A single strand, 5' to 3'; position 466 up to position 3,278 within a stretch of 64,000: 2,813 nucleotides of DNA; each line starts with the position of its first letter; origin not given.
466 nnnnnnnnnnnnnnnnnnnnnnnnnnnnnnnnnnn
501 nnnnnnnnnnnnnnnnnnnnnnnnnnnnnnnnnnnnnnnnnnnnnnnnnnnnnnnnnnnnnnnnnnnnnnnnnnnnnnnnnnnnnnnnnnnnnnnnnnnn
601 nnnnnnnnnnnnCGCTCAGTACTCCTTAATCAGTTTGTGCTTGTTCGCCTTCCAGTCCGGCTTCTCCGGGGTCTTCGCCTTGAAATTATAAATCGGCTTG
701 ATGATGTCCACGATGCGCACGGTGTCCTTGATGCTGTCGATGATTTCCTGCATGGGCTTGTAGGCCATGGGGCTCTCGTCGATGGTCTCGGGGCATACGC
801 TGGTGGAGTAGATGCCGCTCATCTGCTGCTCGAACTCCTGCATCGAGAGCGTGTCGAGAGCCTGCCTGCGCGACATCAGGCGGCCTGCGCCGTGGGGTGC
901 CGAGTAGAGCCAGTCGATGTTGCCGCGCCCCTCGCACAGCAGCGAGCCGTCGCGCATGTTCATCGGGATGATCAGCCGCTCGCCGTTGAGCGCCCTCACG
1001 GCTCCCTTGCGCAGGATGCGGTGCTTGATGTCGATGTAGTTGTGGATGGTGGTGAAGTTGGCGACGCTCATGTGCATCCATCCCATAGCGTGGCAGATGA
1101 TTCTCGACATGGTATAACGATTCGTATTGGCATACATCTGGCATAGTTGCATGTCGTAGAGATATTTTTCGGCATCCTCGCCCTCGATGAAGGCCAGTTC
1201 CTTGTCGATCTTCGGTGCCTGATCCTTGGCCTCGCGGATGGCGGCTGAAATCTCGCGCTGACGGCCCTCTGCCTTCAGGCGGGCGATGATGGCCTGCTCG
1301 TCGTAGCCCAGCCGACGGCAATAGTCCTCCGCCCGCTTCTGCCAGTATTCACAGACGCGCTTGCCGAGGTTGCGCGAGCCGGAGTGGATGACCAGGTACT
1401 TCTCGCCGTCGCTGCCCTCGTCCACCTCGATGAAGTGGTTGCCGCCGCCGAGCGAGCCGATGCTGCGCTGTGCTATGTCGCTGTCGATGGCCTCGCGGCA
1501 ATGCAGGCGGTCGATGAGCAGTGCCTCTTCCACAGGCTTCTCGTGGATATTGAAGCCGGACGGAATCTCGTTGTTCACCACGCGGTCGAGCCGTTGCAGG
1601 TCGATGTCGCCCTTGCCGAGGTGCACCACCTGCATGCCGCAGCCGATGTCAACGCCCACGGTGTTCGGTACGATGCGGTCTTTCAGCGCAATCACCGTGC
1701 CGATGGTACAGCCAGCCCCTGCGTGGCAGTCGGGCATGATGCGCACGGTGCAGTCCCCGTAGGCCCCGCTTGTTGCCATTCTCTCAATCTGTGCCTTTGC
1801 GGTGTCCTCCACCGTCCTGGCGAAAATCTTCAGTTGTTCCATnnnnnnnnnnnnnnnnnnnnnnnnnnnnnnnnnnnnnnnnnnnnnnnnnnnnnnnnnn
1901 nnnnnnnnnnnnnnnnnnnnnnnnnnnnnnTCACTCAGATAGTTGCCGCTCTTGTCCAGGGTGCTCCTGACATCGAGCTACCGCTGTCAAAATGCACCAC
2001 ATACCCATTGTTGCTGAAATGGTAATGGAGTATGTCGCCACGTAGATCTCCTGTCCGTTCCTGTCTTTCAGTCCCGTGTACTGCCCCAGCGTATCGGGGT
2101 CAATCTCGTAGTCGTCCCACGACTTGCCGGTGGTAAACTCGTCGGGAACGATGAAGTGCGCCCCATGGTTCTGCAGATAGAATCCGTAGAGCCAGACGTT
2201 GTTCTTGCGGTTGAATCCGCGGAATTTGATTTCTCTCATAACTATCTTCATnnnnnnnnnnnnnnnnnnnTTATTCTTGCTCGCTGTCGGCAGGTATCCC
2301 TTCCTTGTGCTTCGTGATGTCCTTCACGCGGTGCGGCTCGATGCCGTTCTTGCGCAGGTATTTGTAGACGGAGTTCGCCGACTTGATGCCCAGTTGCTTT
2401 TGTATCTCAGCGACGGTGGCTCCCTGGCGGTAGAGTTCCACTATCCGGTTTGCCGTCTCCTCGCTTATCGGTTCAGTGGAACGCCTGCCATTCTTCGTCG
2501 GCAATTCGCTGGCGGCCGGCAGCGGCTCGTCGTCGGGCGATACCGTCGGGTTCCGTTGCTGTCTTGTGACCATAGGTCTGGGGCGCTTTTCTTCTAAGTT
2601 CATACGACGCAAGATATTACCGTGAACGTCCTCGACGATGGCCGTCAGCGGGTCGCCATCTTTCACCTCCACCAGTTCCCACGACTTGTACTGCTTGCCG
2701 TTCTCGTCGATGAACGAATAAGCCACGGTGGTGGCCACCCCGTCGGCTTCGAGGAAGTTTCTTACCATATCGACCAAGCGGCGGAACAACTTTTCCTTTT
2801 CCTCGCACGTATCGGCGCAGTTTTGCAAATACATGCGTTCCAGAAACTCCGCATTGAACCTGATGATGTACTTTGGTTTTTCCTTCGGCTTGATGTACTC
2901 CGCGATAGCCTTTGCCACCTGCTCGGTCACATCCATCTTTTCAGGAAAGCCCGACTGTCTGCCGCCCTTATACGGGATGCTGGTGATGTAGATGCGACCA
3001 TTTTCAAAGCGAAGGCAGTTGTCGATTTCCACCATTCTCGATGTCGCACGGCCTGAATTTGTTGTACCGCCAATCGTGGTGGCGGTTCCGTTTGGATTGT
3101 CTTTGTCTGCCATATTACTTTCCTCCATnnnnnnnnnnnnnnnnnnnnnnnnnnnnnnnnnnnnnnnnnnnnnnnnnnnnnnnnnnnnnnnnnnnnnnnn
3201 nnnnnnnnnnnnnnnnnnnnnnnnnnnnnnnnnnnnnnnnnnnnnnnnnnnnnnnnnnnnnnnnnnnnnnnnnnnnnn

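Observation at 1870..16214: Expansion of YopX-domain paralogs: five intact, one fused, two decayed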

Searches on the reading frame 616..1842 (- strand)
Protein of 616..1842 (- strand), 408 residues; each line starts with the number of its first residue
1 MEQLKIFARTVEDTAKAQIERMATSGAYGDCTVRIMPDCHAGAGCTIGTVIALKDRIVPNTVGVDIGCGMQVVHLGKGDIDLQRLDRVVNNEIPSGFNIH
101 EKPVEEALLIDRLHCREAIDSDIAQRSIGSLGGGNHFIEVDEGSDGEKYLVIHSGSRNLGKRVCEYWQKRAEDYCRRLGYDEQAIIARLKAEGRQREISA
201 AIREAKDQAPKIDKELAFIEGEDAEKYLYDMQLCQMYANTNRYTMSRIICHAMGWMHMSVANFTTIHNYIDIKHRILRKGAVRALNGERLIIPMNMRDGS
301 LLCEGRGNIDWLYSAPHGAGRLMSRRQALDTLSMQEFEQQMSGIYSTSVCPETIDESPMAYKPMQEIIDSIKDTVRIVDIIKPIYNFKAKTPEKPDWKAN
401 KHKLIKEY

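Call 22: find_related_loci(query=window:616-1842:-, collection=viral_contigs, flank=10000)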
Query window:616-1842:- (408 aa) in viral_contigs; peptide patterns used: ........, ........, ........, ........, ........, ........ (x = any residue, [..] = any of these).
23 stretches matched a pattern; 21 encode a relative of the query (tblastn E <= 1e-3); 21 distinct loci.
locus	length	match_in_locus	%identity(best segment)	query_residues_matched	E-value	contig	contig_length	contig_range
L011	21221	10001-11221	80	1-407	0e+0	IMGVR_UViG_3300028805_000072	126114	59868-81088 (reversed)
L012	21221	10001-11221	78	1-406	0e+0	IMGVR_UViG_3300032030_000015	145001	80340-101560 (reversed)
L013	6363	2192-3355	74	2-391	0e+0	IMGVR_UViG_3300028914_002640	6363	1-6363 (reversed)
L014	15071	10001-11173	65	5-398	2e-167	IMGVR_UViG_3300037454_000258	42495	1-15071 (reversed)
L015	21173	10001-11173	64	5-398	1e-165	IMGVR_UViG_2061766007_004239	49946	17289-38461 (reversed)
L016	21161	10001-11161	64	1-391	2e-164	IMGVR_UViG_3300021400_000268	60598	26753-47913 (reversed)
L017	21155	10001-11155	51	5-391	5e-129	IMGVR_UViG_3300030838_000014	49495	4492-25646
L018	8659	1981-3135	51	5-391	5e-129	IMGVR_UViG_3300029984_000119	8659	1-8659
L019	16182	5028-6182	51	5-391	5e-129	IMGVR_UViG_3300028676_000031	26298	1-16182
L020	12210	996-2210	52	1-404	3e-126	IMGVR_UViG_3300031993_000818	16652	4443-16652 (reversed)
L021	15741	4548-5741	50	1-389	1e-119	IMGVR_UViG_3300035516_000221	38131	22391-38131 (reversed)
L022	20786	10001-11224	47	1-390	2e-118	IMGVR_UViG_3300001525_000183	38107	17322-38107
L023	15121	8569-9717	48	5-389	6e-110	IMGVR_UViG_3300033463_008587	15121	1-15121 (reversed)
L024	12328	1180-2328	48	5-389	5e-110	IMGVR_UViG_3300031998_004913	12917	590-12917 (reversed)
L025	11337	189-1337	48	5-389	3e-109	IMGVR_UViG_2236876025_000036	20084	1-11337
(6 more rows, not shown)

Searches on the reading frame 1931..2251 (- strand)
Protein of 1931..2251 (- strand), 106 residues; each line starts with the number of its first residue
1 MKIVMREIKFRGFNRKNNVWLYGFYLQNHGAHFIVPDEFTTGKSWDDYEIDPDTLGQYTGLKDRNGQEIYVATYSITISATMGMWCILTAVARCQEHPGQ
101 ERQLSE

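Call 5: search_protein_families(library=pfam, proteins=[window:1931-2251:-], max_evalue=1)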
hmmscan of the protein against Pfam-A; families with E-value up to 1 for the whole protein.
window:1931-2251:- (106 aa): 2 families
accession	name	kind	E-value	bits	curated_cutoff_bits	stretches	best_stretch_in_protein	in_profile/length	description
PF09643.15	YopX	-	3.6e-08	33.9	22.4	1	9-70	1-65/128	YopX protein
PF13106.11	DUF3961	-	0.18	12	25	1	9-25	5-22/39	Domain of unknown function (DUF3961)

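Call 37: find_encoding_contigs(protein=window:1931-2251:-, flank=3000, max_places=10)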
Protein window:1931-2251:- (106 aa): no gene with exactly this product is on record in the collection.

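Call 78: search_protein_families(library=ncbifam, proteins=[window:1931-2251:-], max_evalue=0.001)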
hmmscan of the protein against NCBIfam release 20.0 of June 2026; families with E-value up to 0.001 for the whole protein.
window:1931-2251:- (106 aa): 1 family
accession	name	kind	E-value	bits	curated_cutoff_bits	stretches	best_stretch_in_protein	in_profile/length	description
TIGR01671.1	phage_TIGR01671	hypoth_equivalog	3e-08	33.7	41.3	1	8-70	2-72/151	phage conserved hypothetical protein TIGR01671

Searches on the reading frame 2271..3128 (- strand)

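Call 47: search_protein_families(library=phrogs, proteins=[window:2271-3128:-], max_evalue=0.001)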
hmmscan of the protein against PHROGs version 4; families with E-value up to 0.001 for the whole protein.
window:2271-3128:- (285 aa): 5 families
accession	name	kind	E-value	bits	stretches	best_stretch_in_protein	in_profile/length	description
phrog_1303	-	DNA, RNA and nucleotide metabolism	5.8e-06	27.2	1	216-267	19-69/184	DNA binding protein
phrog_645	-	DNA, RNA and nucleotide metabolism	1.2e-05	26.5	1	218-260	19-61/196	Rnase E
phrog_664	-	DNA, RNA and nucleotide metabolism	6.5e-05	23.9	1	216-267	81-130/210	DNA binding protein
phrog_3910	-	transcription regulation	0.0006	19.9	1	213-269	62-117/356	transcriptional regulator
phrog_4538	-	unknown function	0.00069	19.6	0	222-273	354-407/447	-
